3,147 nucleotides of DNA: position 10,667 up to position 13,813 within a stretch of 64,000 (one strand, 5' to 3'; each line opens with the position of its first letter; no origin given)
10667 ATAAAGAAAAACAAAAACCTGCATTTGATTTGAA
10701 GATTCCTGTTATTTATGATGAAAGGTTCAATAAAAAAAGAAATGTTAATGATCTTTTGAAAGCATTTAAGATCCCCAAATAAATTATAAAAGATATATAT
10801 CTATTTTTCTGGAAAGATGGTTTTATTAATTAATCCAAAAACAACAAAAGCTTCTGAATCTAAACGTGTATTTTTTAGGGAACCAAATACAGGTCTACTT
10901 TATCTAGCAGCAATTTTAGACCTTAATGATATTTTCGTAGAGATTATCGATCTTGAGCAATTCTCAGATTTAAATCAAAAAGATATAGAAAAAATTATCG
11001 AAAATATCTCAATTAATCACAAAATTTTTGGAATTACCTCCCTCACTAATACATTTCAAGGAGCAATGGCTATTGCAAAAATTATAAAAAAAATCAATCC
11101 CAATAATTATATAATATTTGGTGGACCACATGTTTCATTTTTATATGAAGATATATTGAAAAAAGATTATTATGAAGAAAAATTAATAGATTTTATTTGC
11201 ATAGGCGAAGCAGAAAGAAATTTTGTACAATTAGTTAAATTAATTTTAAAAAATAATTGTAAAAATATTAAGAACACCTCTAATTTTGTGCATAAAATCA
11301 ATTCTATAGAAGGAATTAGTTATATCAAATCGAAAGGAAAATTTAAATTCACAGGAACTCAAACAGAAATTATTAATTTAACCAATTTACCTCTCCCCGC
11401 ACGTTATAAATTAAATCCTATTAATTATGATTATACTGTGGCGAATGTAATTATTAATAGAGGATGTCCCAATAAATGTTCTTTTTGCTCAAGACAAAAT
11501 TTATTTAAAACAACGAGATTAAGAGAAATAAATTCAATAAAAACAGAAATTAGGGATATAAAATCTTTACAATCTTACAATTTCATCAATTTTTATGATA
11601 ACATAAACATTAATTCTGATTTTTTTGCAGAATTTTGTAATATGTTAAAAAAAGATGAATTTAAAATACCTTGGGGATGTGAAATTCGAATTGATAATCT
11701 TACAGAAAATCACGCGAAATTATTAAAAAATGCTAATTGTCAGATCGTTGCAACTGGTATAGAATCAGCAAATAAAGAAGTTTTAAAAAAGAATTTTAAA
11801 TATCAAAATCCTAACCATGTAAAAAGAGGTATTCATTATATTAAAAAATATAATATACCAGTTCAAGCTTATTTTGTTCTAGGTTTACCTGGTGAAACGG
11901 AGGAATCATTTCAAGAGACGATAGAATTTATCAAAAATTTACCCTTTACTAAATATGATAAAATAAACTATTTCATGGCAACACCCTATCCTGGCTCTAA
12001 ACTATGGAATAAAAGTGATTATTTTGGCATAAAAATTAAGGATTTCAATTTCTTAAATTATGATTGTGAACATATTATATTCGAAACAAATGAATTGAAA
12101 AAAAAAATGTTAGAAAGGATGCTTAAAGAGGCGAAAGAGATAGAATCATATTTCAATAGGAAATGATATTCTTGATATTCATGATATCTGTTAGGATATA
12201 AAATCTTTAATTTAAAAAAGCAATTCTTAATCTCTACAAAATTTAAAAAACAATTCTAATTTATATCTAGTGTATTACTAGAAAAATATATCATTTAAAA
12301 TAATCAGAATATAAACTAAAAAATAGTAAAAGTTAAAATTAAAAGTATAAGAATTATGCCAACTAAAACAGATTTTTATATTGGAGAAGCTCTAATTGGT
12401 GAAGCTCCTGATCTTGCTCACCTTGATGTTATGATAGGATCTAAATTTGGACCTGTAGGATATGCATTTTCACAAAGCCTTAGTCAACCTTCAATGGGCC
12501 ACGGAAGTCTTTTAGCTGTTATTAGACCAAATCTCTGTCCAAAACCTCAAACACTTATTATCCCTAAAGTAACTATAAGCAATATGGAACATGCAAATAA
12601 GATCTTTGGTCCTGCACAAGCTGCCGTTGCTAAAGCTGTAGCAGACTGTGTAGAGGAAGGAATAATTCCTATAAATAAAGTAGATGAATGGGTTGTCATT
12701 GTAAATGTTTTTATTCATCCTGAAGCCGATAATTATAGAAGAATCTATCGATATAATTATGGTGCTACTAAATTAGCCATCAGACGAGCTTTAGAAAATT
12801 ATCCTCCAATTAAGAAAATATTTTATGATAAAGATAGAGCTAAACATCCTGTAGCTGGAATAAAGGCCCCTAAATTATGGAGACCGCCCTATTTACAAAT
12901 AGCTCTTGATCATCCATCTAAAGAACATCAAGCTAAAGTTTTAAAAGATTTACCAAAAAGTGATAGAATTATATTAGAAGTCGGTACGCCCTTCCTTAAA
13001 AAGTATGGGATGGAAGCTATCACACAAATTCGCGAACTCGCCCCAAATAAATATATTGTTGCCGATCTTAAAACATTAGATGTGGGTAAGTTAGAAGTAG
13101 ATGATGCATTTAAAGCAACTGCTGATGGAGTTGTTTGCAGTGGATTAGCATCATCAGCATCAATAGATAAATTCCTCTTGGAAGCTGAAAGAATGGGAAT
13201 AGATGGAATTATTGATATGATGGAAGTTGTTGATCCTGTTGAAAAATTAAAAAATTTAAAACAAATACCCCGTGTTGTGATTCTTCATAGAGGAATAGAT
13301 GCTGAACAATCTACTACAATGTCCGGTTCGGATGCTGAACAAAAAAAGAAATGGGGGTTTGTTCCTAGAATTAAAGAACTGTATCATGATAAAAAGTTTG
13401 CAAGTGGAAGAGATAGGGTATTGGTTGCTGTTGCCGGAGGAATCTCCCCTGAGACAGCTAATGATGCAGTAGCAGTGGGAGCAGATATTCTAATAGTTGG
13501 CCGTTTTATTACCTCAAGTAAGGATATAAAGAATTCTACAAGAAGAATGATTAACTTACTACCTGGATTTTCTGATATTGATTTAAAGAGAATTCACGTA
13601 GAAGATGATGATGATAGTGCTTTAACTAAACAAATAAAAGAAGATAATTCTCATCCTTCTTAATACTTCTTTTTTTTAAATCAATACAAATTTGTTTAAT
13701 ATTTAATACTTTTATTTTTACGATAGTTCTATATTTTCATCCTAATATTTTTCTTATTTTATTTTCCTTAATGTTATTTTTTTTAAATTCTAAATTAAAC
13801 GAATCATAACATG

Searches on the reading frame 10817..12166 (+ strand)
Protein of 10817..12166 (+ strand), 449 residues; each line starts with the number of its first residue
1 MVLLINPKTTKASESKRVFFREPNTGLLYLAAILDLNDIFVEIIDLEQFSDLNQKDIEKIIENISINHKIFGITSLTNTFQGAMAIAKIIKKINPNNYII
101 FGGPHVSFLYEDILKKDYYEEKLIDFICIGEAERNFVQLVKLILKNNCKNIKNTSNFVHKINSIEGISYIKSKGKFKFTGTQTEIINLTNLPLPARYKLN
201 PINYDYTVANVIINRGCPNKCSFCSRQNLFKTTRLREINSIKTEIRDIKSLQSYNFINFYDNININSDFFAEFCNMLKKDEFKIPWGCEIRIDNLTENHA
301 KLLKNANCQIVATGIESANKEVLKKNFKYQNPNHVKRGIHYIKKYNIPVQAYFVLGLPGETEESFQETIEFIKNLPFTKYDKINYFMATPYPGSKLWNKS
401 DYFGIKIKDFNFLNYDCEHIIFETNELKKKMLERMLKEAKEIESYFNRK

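Call 49: search_protein_families(library=pfam, proteins=[window:10817-12166:+], max_evalue=0.001)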
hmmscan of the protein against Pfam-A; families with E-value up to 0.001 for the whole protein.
window:10817-12166:+ (449 aa): 3 families
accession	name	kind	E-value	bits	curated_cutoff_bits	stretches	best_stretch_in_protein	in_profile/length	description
PF04055.27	Radical_SAM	-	3.2e-21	76.6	29.5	1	211-372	1-166/166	Radical SAM superfamily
PF02310.24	B12-binding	-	2.8e-14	53.4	32.1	1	21-139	11-120/121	B12 binding domain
PF19864.5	Radical_SAM_N2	-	0.00067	19.6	29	0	122-167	104-148/151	Radical SAM proteins, N-terminal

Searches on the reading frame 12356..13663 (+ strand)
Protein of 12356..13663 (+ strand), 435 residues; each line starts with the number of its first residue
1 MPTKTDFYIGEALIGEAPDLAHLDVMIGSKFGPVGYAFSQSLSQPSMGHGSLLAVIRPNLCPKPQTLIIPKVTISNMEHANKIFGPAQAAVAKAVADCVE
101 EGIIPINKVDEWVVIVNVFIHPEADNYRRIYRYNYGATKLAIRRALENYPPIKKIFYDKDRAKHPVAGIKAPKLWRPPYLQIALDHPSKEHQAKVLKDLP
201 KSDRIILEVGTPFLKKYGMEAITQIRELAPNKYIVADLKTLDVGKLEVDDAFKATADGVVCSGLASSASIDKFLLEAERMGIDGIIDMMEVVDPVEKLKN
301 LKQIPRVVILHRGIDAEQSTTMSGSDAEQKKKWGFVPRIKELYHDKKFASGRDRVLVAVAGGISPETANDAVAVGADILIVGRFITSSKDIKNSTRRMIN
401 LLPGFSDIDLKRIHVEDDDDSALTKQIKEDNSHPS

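Call 49: search_protein_families(library=pfam, proteins=[window:12356-13663:+], max_evalue=0.001)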
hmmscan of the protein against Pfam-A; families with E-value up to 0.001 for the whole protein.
window:12356-13663:+ (435 aa): 2 families
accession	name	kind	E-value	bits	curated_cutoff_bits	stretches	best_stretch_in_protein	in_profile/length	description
PF08714.17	Fae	-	1.2e-66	224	27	1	9-166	1-158/159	Formaldehyde-activating enzyme (Fae)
PF00215.30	OMPdecase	-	1.9e-30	106.9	27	1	178-397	1-220/221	Orotidine 5'-phosphate decarboxylase / HUMPS family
